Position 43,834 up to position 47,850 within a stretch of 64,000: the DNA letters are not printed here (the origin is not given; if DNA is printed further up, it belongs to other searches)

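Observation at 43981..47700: PolC replicase apparently lacking its DnaQ-like 3'-5' proofreading exonuclease domain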

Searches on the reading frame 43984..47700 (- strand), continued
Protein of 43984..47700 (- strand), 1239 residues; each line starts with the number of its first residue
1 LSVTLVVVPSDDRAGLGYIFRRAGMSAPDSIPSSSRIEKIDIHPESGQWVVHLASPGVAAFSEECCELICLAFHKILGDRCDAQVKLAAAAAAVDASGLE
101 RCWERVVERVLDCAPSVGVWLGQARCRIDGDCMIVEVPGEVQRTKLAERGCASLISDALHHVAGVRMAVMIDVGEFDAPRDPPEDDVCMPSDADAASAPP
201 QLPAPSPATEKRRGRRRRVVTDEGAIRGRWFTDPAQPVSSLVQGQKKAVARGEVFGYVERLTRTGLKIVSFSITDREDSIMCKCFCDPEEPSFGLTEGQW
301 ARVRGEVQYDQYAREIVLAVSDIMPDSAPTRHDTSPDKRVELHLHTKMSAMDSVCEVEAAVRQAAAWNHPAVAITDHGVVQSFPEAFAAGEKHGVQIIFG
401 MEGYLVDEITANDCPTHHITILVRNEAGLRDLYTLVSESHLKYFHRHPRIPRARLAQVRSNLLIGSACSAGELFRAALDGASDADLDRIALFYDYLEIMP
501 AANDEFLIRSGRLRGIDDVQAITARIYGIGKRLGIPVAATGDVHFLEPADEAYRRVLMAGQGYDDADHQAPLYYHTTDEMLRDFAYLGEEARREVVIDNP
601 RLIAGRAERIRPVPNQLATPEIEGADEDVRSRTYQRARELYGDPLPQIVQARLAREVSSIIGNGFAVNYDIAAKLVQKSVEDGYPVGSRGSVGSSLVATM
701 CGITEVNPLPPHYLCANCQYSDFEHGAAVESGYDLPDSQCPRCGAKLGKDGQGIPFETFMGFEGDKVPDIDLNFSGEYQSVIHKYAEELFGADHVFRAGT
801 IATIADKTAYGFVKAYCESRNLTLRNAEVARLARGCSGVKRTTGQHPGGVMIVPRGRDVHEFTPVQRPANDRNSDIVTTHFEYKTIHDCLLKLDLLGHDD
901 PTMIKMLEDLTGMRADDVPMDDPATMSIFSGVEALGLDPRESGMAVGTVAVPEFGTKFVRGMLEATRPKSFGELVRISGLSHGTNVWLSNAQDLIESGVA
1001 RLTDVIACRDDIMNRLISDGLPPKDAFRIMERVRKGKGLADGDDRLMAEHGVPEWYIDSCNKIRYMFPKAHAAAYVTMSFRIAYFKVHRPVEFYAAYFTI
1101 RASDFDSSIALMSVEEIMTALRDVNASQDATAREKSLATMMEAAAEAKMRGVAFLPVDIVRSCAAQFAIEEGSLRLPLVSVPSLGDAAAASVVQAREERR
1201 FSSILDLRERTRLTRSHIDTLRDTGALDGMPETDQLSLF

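Call 5: find_homologous_proteins(query=window:43984-47700:-, max_evalue=1e-10)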
Query window:43984-47700:- (1239 aa): 3119 proteins with E <= 1e-10 among 8000 candidates; the best 120 are listed.
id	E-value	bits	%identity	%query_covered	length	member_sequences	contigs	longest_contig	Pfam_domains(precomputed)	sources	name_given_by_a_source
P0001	0.0e+0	2837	100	100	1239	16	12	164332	PF02811.27,PF14579.13,PF01336.32,PF17657.7,PF07733.19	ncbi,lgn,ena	-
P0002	0.0e+0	2372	84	100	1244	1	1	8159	PF02811.27,PF14579.13,PF17657.7,PF07733.19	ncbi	-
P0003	0.0e+0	2297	80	100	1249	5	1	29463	PF02811.27,PF14579.13,PF01336.32,PF17657.7,PF07733.19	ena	-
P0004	0.0e+0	2259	79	100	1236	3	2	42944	PF02811.27,PF14579.13,PF17657.7,PF07733.19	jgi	-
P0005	0.0e+0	2237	78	100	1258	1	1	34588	PF02811.27,PF14579.13,PF17657.7,PF07733.19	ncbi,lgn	-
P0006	0.0e+0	2237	78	100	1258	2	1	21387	PF02811.27,PF14579.13,PF17657.7,PF07733.19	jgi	-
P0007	0.0e+0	2234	78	100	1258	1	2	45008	PF02811.27,PF14579.13,PF17657.7,PF07733.19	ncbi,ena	-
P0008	0.0e+0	2234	78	100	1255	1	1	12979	PF02811.27,PF14579.13,PF17657.7,PF07733.19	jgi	-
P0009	0.0e+0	2233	78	100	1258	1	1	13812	PF02811.27,PF14579.13,PF17657.7,PF07733.19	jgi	-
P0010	0.0e+0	2231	78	100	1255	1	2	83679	PF02811.27,PF14579.13,PF17657.7,PF07733.19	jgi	-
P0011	0.0e+0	2231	78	100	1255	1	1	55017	PF02811.27,PF14579.13,PF17657.7,PF07733.19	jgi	-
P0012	0.0e+0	2230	78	100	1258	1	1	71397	PF02811.27,PF14579.13,PF17657.7,PF07733.19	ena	-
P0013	0.0e+0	2230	78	100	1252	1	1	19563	PF02811.27,PF14579.13,PF17657.7,PF07733.19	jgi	-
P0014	0.0e+0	2229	78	100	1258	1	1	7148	PF02811.27,PF14579.13,PF17657.7,PF07733.19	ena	-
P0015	0.0e+0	2205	77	100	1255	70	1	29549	PF02811.27,PF14579.13,PF01336.32,PF17657.7,PF07733.19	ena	-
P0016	0.0e+0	2183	77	100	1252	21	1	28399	PF02811.27,PF14579.13,PF17657.7,PF07733.19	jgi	-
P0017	0.0e+0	1869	66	100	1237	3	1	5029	PF02811.27,PF14579.13,PF01336.32,PF17657.7,PF07733.19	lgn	-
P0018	0.0e+0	1788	63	100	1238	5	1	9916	PF02811.27,PF14579.13,PF01336.32,PF17657.7,PF07733.19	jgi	jgi:DNA polymerase-3 subunit alpha (Gram-positive type)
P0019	0.0e+0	1775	63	100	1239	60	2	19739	PF02811.27,PF14579.13,PF01336.32,PF17657.7,PF07733.19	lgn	-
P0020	0.0e+0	1773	63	100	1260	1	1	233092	PF02811.27,PF14579.13,PF01336.32,PF17657.7,PF07733.19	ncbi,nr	ncbi:MAG: PolC-type DNA polymerase III [Clostridia bacterium]|nr:PolC-type DNA polymerase III [Clost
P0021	0.0e+0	1761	69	82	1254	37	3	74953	PF02811.27,PF14579.13,PF01336.32,PF17657.7,PF07733.19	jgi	jgi:DNA polymerase-3 subunit alpha (Gram-positive type)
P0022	0.0e+0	1755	62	100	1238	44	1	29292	PF02811.27,PF14579.13,PF01336.32,PF17657.7,PF07733.19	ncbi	-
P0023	0.0e+0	1735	63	100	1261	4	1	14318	PF02811.27,PF14579.13,PF01336.32,PF17657.7,PF07733.19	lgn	-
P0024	0.0e+0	1667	61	98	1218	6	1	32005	PF02811.27,PF14579.13,PF01336.32,PF17657.7,PF07733.19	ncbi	-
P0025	0.0e+0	1403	51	100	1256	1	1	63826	PF02811.27,PF14579.13,PF01336.32,PF17657.7,PF07733.19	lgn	-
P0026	0.0e+0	1378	51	100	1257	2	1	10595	PF12836.14,PF02811.27,PF14579.13,PF01336.32,PF17657.7,PF07733.19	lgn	-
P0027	0.0e+0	1341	59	67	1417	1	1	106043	PF00929.32,PF02811.27,PF14579.13,PF01336.32,PF17657.7,PF07733.19,PF21762.4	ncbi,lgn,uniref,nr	ncbi:DNA polymerase-3 subunit alpha (Gram-positive type) [Desulfohalotomaculum tongense]|uniref:PolC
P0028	0.0e+0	1338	60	66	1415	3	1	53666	PF00929.32,PF12836.14,PF02811.27,PF16473.12,PF14579.13,PF01336.32,PF17657.7,PF07733.19,PF21762.4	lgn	-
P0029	0.0e+0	1328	59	67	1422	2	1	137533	PF00929.32,PF02811.27,PF16473.12,PF14579.13,PF14480.12,PF01336.32,PF11490.14,PF17657.7,PF07733.19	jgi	-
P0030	0.0e+0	1324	59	67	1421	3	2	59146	PF00929.32,PF12836.14,PF02811.27,PF16473.12,PF14579.13,PF01336.32,PF11490.14,PF17657.7,PF07733.19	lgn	-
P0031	0.0e+0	1323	50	99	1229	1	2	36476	PF02811.27,PF14579.13,PF01336.32,PF17657.7,PF07733.19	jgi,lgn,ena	-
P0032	0.0e+0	1322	50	100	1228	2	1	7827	PF12836.14,PF02811.27,PF14579.13,PF01336.32,PF17657.7,PF07733.19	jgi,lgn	jgi:DNA polymerase-3 subunit alpha (Gram-positive type)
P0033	0.0e+0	1321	57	68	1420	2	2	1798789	PF00929.32,PF02811.27,PF14579.13,PF01336.32,PF11490.14,PF17657.7,PF07733.19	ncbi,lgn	ncbi:PolC-type DNA polymerase III [Desulfotomaculum varum]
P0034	0.0e+0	1317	59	66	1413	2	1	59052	PF00929.32,PF02811.27,PF16473.12,PF14579.13,PF01336.32,PF11490.14,PF17657.7,PF07733.19,PF21762.4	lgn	-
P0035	0.0e+0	1316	56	83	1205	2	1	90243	PF12836.14,PF02811.27,PF14579.13,PF14480.12,PF01336.32,PF17657.7,PF07733.19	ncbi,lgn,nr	ncbi:MAG: PolC-type DNA polymerase III [Firmicutes bacterium]|nr:PolC-type DNA polymerase III [Bacil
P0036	0.0e+0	1315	49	100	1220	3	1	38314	PF02811.27,PF14579.13,PF17657.7,PF07733.19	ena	-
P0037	0.0e+0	1311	58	67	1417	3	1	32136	PF00929.32,PF02811.27,PF16473.12,PF14579.13,PF01336.32,PF11490.14,PF17657.7,PF07733.19,PF21762.4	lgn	-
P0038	0.0e+0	1311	59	66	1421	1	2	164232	PF00929.32,PF12836.14,PF02811.27,PF14579.13,PF01336.32,PF17657.7,PF07733.19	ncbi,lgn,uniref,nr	ncbi:PolC-type DNA polymerase III [Desulfofalx alkaliphila]|uniref:PolC-type DNA polymerase III n=1 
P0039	0.0e+0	1309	59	67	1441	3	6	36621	PF00929.32,PF13482.13,PF02811.27,PF14579.13,PF01336.32,PF11490.14,PF17657.7,PF07733.19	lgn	-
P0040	0.0e+0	1305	58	67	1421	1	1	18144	PF00929.32,PF12836.14,PF02811.27,PF16473.12,PF14579.13,PF01336.32,PF11490.14,PF17657.7,PF07733.19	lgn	-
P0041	0.0e+0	1303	57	82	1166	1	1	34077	PF02811.27,PF14579.13,PF14480.12,PF01336.32,PF17657.7,PF07733.19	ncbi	ncbi:MAG: PolC-type DNA polymerase III [Syntrophothermus sp.]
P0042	0.0e+0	1302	58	67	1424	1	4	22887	PF00929.32,PF02811.27,PF16473.12,PF14579.13,PF01336.32,PF11490.14,PF17657.7,PF07733.19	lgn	-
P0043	0.0e+0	1301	58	66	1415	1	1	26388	PF00929.32,PF02811.27,PF16473.12,PF14579.13,PF01336.32,PF11490.14,PF17657.7,PF07733.19,PF21762.4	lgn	-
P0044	0.0e+0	1300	56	69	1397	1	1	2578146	PF00929.32,PF02811.27,PF14579.13,PF01336.32,PF17657.7,PF07733.19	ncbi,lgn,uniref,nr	ncbi:PolC-type DNA polymerase III [Halothermothrix orenii]|uniref:DNA polymerase III PolC-type n=1 T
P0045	0.0e+0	1299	58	68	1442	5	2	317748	PF00929.32,PF02811.27,PF14579.13,PF14480.12,PF01336.32,PF11490.14,PF17657.7,PF07733.19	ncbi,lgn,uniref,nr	ncbi:DNA polymerase III subunit alpha [Thermincola ferriacetica]|uniref:DNA polymerase III PolC-type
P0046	0.0e+0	1296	58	67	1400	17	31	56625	PF00929.32,PF12836.14,PF02811.27,PF16473.12,PF14579.13,PF01336.32,PF17657.7,PF07733.19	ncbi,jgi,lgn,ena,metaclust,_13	jgi:DNA polymerase-3 subunit alpha (Gram-positive type)|metaclust:\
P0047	0.0e+0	1295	58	67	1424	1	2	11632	PF00929.32,PF02811.27,PF14579.13,PF14480.12,PF01336.32,PF17657.7,PF07733.19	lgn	-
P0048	0.0e+0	1295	58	67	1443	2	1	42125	PF00929.32,PF02811.27,PF14579.13,PF14480.12,PF01336.32,PF11490.14,PF17657.7,PF07733.19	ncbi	-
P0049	0.0e+0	1293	57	82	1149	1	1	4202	PF12836.14,PF02811.27,PF14579.13,PF01336.32,PF17657.7,PF07733.19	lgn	-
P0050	0.0e+0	1286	52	92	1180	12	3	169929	PF02811.27,PF14579.13,PF01336.32,PF17657.7,PF07733.19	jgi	jgi:DNA polymerase-3 subunit alpha (Gram-positive type)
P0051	0.0e+0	1286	57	66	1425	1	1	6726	PF00929.32,PF02811.27,PF01336.32,PF17657.7,PF07733.19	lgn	-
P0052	0.0e+0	1284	57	67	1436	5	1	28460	PF00929.32,PF12836.14,PF13482.13,PF02811.27,PF14579.13,PF01336.32,PF17657.7,PF07733.19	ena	-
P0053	0.0e+0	1283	56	82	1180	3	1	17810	PF02811.27,PF14579.13,PF01336.32,PF17657.7,PF07733.19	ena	-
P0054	0.0e+0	1282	55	70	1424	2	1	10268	PF00929.32,PF02811.27,PF14579.13,PF01336.32,PF17657.7,PF07733.19,PF21762.4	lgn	-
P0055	0.0e+0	1282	58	82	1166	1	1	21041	PF12836.14,PF02811.27,PF14579.13,PF01336.32,PF17657.7,PF07733.19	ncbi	ncbi:MAG: PolC-type DNA polymerase III [Chitinophagales bacterium]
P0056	0.0e+0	1281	58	67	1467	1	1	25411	PF00929.32,PF02811.27,PF16473.12,PF14579.13,PF14480.12,PF01336.32,PF11490.14,PF17657.7,PF07733.19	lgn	-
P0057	0.0e+0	1281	58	82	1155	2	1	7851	PF02811.27,PF14579.13,PF01336.32,PF17657.7,PF07733.19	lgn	-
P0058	0.0e+0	1279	56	82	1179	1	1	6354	PF02811.27,PF14579.13,PF01336.32,PF17657.7,PF07733.19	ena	-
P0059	0.0e+0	1279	51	92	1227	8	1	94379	PF02811.27,PF14579.13,PF01336.32,PF17657.7,PF07733.19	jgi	jgi:DNA polymerase-3 subunit alpha (Gram-positive type)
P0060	0.0e+0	1278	49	98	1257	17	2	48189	PF02811.27,PF14579.13,PF01336.32,PF17657.7,PF07733.19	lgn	-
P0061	0.0e+0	1278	56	82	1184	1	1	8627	PF02811.27,PF14579.13,PF01336.32,PF17657.7,PF07733.19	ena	-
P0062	0.0e+0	1277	56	82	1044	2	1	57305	PF02811.27,PF14579.13,PF01336.32,PF17657.7,PF07733.19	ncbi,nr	ncbi:MAG TPA: PolC-type DNA polymerase III [Firmicutes bacterium]|nr:PolC-type DNA polymerase III [B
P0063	0.0e+0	1276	57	67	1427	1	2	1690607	PF00929.32,PF02811.27,PF14579.13,PF01336.32,PF11490.14,PF17657.7,PF07733.19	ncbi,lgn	ncbi:PolC-type DNA polymerase III [Desulfotomaculum defluvii]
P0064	0.0e+0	1276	57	66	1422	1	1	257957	PF00929.32,PF12836.14,PF02811.27,PF16473.12,PF14579.13,PF01336.32,PF17657.7,PF07733.19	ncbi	ncbi:PolC-type DNA polymerase III [Peptococcaceae bacterium 1198_IL3148]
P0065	0.0e+0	1276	57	67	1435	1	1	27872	PF00929.32,PF12836.14,PF13482.13,PF02811.27,PF14579.13,PF01336.32,PF17657.7,PF07733.19,PF21762.4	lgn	-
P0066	0.0e+0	1275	51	92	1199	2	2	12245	PF12836.14,PF02811.27,PF14579.13,PF01336.32,PF17657.7,PF07733.19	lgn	-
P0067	0.0e+0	1274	57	67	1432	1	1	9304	PF00929.32,PF13482.13,PF02811.27,PF14579.13,PF01336.32,PF11490.14,PF17657.7,PF07733.19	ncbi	-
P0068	0.0e+0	1274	48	97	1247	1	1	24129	PF02811.27,PF14579.13,PF14480.12,PF01336.32,PF11490.14,PF17657.7,PF07733.19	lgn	-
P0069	0.0e+0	1274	58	67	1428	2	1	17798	PF00929.32,PF02811.27,PF14579.13,PF01336.32,PF11490.14,PF17657.7,PF07733.19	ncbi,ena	-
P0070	0.0e+0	1273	57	67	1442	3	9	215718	PF00929.32,PF02811.27,PF14579.13,PF01336.32,PF17657.7,PF07733.19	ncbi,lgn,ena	-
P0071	0.0e+0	1273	57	68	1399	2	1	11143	PF00929.32,PF12836.14,PF02811.27,PF16473.12,PF14579.13,PF01336.32,PF17657.7,PF07733.19,PF21762.4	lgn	-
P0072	0.0e+0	1272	58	68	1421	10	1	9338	PF00929.32,PF02811.27,PF14579.13,PF01336.32,PF17657.7,PF07733.19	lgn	-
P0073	0.0e+0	1272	50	92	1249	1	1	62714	PF02811.27,PF14579.13,PF14480.12,PF01336.32,PF11490.14,PF17657.7,PF07733.19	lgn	-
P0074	0.0e+0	1272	52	90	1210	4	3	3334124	PF12836.14,PF02811.27,PF14579.13,PF01336.32,PF17657.7,PF07733.19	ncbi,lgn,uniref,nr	ncbi:DNA polymerase-3 subunit alpha [Thermanaeromonas toyohensis ToBE]|uniref:DNA polymerase III Pol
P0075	0.0e+0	1271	57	82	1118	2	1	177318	PF12836.14,PF02811.27,PF14579.13,PF17657.7,PF07733.19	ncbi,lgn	-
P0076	0.0e+0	1271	48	97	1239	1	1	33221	PF02811.27,PF14579.13,PF11490.14,PF17657.7,PF07733.19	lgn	-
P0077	0.0e+0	1270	58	67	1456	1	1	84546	PF00929.32,PF02811.27,PF14579.13,PF01336.32,PF11490.14,PF17657.7,PF07733.19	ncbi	-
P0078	0.0e+0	1270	57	67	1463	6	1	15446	PF00929.32,PF02811.27,PF14579.13,PF01336.32,PF11490.14,PF17657.7,PF07733.19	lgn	-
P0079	0.0e+0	1269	58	67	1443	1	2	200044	PF00929.32,PF02811.27,PF14579.13,PF01336.32,PF17657.7,PF07733.19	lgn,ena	-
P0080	0.0e+0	1269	48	98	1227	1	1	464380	PF02811.27,PF14579.13,PF14480.12,PF01336.32,PF11490.14,PF17657.7,PF07733.19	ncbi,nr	ncbi:PolC-type DNA polymerase III [Bacillota bacterium LX-D]|nr:PolC-type DNA polymerase III [Bacill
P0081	0.0e+0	1268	57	67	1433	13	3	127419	PF00929.32,PF13742.13,PF13482.13,PF02811.27,PF14579.13,PF01336.32,PF11490.14,PF17657.7,PF07733.19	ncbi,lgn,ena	-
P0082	0.0e+0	1268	56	67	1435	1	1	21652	PF00929.32,PF02811.27,PF14579.13,PF11490.14,PF17657.7,PF07733.19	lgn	-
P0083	0.0e+0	1267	55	82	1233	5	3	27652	PF02811.27,PF14579.13,PF17657.7,PF07733.19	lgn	-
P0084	0.0e+0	1267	56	82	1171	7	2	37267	PF02811.27,PF14579.13,PF01336.32,PF17657.7,PF07733.19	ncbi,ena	-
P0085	0.0e+0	1267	57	67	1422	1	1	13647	PF00929.32,PF02811.27,PF16473.12,PF14579.13,PF01336.32,PF11490.14,PF17657.7,PF07733.19,PF21762.4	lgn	-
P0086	0.0e+0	1266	56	67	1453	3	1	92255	PF00929.32,PF02811.27,PF14579.13,PF14480.12,PF01336.32,PF11490.14,PF17657.7,PF07733.19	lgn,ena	-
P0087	0.0e+0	1266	57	67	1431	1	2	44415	PF00929.32,PF13742.13,PF13482.13,PF02811.27,PF14579.13,PF01336.32,PF11490.14,PF17657.7,PF07733.19,PF21762.4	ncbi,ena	-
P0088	0.0e+0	1266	57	67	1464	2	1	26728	PF00929.32,PF13482.13,PF02811.27,PF14579.13,PF14480.12,PF01336.32,PF11490.14,PF17657.7,PF07733.19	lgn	-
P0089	0.0e+0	1266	57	67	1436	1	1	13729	PF00929.32,PF12836.14,PF13482.13,PF02811.27,PF14579.13,PF01336.32,PF11490.14,PF17657.7,PF07733.19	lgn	-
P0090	0.0e+0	1265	55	72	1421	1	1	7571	PF00929.32,PF02811.27,PF14579.13,PF01336.32,PF17657.7,PF07733.19,PF21762.4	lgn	-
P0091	0.0e+0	1265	55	82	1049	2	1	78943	PF02811.27,PF14579.13,PF01336.32,PF17657.7,PF07733.19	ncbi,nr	ncbi:MAG: PolC-type DNA polymerase III [Firmicutes bacterium]|nr:PolC-type DNA polymerase III [Bacil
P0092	0.0e+0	1264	57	67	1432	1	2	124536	PF00929.32,PF13742.13,PF13482.13,PF02811.27,PF14579.13,PF01336.32,PF11490.14,PF17657.7,PF07733.19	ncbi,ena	-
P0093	0.0e+0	1264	57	67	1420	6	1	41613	PF00929.32,PF13482.13,PF02811.27,PF14579.13,PF01336.32,PF17657.7,PF07733.19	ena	-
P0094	0.0e+0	1263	55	82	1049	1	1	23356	PF02811.27,PF14579.13,PF01336.32,PF17657.7,PF07733.19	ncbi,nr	ncbi:MAG: PolC-type DNA polymerase III [Firmicutes bacterium]|nr:PolC-type DNA polymerase III [Bacil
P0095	0.0e+0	1263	56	67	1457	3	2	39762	PF00929.32,PF02811.27,PF16473.12,PF14579.13,PF14480.12,PF01336.32,PF11490.14,PF17657.7,PF07733.19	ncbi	-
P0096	0.0e+0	1263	57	67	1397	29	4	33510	PF00929.32,PF12836.14,PF13482.13,PF02811.27,PF16473.12,PF14579.13,PF01336.32,PF11490.14,PF17657.7,PF07733.19,PF21762.4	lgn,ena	-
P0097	0.0e+0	1262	49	98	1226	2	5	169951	PF02811.27,PF14579.13,PF01336.32,PF11490.14,PF17657.7,PF07733.19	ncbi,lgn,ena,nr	ncbi:MAG: PolC-type DNA polymerase III [Peptococcaceae bacterium]|nr:PolC-type DNA polymerase III [P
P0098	0.0e+0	1262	55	82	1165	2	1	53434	PF02811.27,PF14579.13,PF01336.32,PF17657.7,PF07733.19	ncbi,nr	ncbi:MAG: PolC-type DNA polymerase III [Firmicutes bacterium]|nr:PolC-type DNA polymerase III [Bacil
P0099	0.0e+0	1262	48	99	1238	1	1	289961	PF02811.27,PF14579.13,PF01336.32,PF17657.7,PF07733.19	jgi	-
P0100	0.0e+0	1261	57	67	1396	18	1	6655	PF00929.32,PF12836.14,PF02811.27,PF14579.13,PF01336.32,PF11490.14,PF17657.7,PF07733.19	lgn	-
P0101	0.0e+0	1261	57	67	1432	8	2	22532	PF00929.32,PF13742.13,PF02811.27,PF14579.13,PF01336.32,PF17657.7,PF07733.19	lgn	-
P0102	0.0e+0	1261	56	68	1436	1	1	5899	PF00929.32,PF02811.27,PF14579.13,PF14480.12,PF01336.32,PF11490.14,PF17657.7,PF07733.19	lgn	-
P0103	0.0e+0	1261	56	67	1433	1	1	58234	PF00929.32,PF13482.13,PF02811.27,PF14579.13,PF01336.32,PF11490.14,PF17657.7,PF07733.19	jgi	jgi:DNA polymerase III subunit alpha, Gram-positive type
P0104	0.0e+0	1261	57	67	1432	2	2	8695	PF00929.32,PF13482.13,PF02811.27,PF14579.13,PF01336.32,PF11490.14,PF17657.7,PF07733.19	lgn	-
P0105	0.0e+0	1261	57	67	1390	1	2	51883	PF00929.32,PF13742.13,PF13482.13,PF02811.27,PF14579.13,PF01336.32,PF11490.14,PF17657.7,PF07733.19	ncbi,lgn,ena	-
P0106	0.0e+0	1261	57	67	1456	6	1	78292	PF00929.32,PF02811.27,PF14579.13,PF14480.12,PF01336.32,PF11490.14,PF17657.7,PF07733.19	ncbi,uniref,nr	ncbi:PolC-type DNA polymerase III [Phosphitispora fastidiosa]|uniref:PolC-type DNA polymerase III n=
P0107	0.0e+0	1259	56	67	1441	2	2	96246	PF00929.32,PF13482.13,PF02811.27,PF14579.13,PF01336.32,PF17657.7,PF07733.19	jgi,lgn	jgi:DNA polymerase-3 subunit alpha (Gram-positive type)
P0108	0.0e+0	1259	57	69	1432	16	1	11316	PF00929.32,PF12836.14,PF02811.27,PF14579.13,PF01336.32,PF17657.7,PF07733.19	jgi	-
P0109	0.0e+0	1259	56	67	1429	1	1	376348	PF00929.32,PF02811.27,PF14579.13,PF01336.32,PF11490.14,PF17657.7,PF07733.19,PF00436.32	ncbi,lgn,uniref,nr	ncbi:PolC-type DNA polymerase III [Halonatronum saccharophilum]|uniref:PolC-type DNA polymerase III 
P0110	0.0e+0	1259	54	82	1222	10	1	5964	PF02811.27,PF14579.13,PF01336.32,PF17657.7,PF07733.19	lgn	-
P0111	0.0e+0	1258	57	66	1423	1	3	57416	PF00929.32,PF02811.27,PF16473.12,PF14579.13,PF01336.32,PF11490.14,PF17657.7,PF07733.19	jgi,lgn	jgi:DNA polymerase-3 subunit alpha (Gram-positive type)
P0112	0.0e+0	1258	57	67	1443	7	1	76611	PF00929.32,PF02811.27,PF14579.13,PF14480.12,PF01336.32,PF11490.14,PF17657.7,PF07733.19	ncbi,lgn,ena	-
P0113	0.0e+0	1258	57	67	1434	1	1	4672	PF00929.32,PF13482.13,PF02811.27,PF14579.13,PF01336.32,PF17657.7,PF07733.19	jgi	jgi:DNA polymerase III, alpha chain, Gram-positive type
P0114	0.0e+0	1258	56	67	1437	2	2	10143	PF00929.32,PF13482.13,PF02811.27,PF14579.13,PF01336.32,PF17657.7,PF07733.19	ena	-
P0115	0.0e+0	1258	56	67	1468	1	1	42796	PF00929.32,PF02811.27,PF14579.13,PF14480.12,PF01336.32,PF11490.14,PF17657.7,PF07733.19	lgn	-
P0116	0.0e+0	1257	55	82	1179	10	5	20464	PF02811.27,PF14579.13,PF01336.32,PF17657.7,PF07733.19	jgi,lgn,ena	jgi:DNA polymerase-3 subunit alpha (Gram-positive type)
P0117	0.0e+0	1257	56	67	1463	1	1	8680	PF00929.32,PF13482.13,PF02811.27,PF16473.12,PF14579.13,PF01336.32,PF11490.14,PF17657.7,PF07733.19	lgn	-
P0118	0.0e+0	1257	58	67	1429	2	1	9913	PF00929.32,PF12836.14,PF02811.27,PF14579.13,PF01336.32,PF17657.7,PF07733.19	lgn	-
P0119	0.0e+0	1257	52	86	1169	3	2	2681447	PF02811.27,PF14579.13,PF01336.32,PF17657.7,PF07733.19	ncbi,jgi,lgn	ncbi:MAG: PolC-type DNA polymerase III [Limnochordia bacterium]|jgi:DNA polymerase-3 subunit alpha (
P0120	0.0e+0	1256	55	82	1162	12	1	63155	PF02811.27,PF14579.13,PF01336.32,PF17657.7,PF07733.19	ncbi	-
